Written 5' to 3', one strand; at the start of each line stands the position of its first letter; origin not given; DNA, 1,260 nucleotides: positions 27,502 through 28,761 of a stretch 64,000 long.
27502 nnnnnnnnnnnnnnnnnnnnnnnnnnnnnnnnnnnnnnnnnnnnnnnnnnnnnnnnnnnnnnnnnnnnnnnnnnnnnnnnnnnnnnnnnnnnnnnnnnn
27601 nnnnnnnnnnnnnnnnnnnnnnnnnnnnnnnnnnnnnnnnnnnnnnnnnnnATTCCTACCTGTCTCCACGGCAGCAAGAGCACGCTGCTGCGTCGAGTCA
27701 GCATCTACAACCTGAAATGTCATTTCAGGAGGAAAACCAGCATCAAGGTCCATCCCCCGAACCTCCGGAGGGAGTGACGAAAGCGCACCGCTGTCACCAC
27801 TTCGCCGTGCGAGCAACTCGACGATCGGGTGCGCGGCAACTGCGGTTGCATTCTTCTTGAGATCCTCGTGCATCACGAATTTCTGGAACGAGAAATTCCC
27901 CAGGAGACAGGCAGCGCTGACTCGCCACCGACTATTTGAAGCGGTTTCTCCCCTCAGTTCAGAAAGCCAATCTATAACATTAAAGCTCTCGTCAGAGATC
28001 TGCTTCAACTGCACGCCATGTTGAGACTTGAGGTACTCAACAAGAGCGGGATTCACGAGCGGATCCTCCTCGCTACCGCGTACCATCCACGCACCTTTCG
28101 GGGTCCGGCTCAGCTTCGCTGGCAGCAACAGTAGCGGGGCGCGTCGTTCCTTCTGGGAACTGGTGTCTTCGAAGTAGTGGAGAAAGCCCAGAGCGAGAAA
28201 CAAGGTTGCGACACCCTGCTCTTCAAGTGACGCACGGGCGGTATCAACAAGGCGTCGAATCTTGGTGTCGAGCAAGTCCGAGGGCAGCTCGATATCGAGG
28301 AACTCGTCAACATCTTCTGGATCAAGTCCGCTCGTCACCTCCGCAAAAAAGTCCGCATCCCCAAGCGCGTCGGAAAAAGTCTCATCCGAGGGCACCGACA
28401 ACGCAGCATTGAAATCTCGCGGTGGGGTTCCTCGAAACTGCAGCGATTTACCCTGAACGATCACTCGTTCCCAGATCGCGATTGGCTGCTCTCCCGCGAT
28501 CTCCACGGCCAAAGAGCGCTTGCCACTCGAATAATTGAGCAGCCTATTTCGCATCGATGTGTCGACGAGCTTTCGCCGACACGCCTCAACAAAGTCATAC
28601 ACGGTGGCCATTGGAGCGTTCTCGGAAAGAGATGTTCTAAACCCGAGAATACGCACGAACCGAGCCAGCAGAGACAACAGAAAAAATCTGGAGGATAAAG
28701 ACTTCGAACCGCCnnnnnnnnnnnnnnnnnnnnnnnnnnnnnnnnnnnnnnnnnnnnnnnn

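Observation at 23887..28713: Lower-GC giant helicase-nuclease (Hhe-like architecture) appended directly downstream of the LexA-controlled imuA-imuB-dnaE2 cassette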

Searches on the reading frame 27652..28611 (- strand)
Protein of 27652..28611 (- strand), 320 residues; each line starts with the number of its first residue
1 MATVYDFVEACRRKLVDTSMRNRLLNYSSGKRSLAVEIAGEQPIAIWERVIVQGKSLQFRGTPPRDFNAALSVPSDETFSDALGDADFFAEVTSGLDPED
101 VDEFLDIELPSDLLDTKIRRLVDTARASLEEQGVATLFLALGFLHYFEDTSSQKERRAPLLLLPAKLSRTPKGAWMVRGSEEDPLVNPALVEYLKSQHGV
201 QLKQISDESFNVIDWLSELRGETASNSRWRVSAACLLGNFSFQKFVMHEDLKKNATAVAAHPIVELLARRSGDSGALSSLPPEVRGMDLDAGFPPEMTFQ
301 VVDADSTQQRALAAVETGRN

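Call 68: predict_structure(alignment_id=A4)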
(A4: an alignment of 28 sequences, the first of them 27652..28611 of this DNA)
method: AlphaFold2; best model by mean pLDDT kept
length: 320 residues; sequences in the alignment: 28
mean_pLDDT: 82.0   pTM: 0.75
mean pLDDT of the five models: 82.0, 81.3, 80.4, 80.1, 79.2
residues with pLDDT >= 90: 125; 70-90: 138; 50-70: 29; < 50: 28
segments of 3 or more residues with pLDDT < 50: 70-87, 89-91, 97-100
pLDDT, mean of each block of 10 residues (from residue 1): 83 88 88 87 90 95 70 42 45 49 86 94 90 87 93 93 96 95 93 93 86 89 89 92 77 85 82 64 83 71 71 76
secondary structure, 60 per line:
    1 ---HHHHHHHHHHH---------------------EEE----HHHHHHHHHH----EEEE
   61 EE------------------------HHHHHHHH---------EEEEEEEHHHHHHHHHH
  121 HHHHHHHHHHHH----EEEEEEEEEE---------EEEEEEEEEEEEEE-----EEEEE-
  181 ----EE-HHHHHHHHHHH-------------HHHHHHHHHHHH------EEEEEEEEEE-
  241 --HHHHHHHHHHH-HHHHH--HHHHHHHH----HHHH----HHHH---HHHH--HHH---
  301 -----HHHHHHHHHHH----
elements in order: H4-14 E36-38 H43-52 E57-62 H87-94 E104-110 H111-132 E137-146 E156-169 E175-179 H188-198 H212-223 E230-239 H243-253 H255-259 H262-269 H274-277 H282-285 H289-292 H306-316

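Call 71: fold_search(model_id=the predicted structure, library=pdb)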
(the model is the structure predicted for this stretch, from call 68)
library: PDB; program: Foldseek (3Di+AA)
matches with E <= 10: 272; with E <= 0.001: 0
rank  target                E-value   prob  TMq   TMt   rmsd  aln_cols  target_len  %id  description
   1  8qsi_PA               1.4e-01  0.04  0.09  0.08  26.1       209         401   13  Portal protein of empty Haloferax tailed virus 1. (released 2024-10-23)
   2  4k5r_A                2.4e-01  0.04  0.09  0.07  18.6       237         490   14  The 2.0 angstrom crystal structure of MTMOIV, a baeyer-villiger monooxygenase from the mithramycin biosynthetic pathwa (released 2013-10-09)
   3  8vv6_B                2.9e-01  0.03  0.06  0.11  15.3       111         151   10  The crystal structure of Brucella abortus FtrA-H151A mutant (released 2025-02-05)
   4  8btd_SC               2.9e-01  0.03  0.08  0.11  20.2       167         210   11  Giardia Ribosome in PRE-T Hybrid State (D1) (released 2023-03-22)
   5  9n4x_J                3.1e-01  0.03  0.10  0.08  20.6       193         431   13  CryoEM structure of the Azotobacter vinelandii glutamine synthetase (released 2025-07-30)
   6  9n4x_K                3.1e-01  0.03  0.09  0.07  20.2       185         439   12  CryoEM structure of the Azotobacter vinelandii glutamine synthetase (released 2025-07-30)
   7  1nty                  3.6e-01  0.05  0.09  0.10  15.7       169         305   13  Crystal structure of the first DH/PH domain of Trio to 1.7 A (released 2004-06-29)
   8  9n4x_B                3.6e-01  0.04  0.10  0.08  19.5       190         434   13  CryoEM structure of the Azotobacter vinelandii glutamine synthetase (released 2025-07-30)
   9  6rbd_D                4.3e-01  0.03  0.07  0.09  19.7       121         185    7  State 1 of yeast Tsr1-TAP Rps20-Deltaloop pre-40S particles (released 2019-06-26)
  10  8t7l_B                4.9e-01  0.01  0.06  0.11  15.7       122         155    9  Copper bound HftA from Treponema denticola (released 2024-06-26)
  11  1y56_B                5.1e-01  0.05  0.12  0.11  14.9       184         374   11  Crystal structure of L-proline dehydrogenase from P.horikoshii (released 2005-07-26)
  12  8vv6_D                5.1e-01  0.02  0.06  0.11  15.2       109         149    9  The crystal structure of Brucella abortus FtrA-H151A mutant (released 2025-02-05)
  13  8vv5_A                5.8e-01  0.02  0.06  0.11  15.2       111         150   10  The crystal structure of Brucella abortus FtrA (released 2025-02-05)
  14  9n6e_I                6.5e-01  0.05  0.10  0.15  11.6       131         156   11  L9-targeting immunogen bound to three copies of L9 Fab (released 2025-12-10)
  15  7o7y_Ac               6.5e-01  0.03  0.07  0.09  19.1       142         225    5  Rabbit 80S ribosome stalled close to the mutated SARS-CoV-2 slippery site by a pseudoknot (high resolution) (released 2021-06-02)
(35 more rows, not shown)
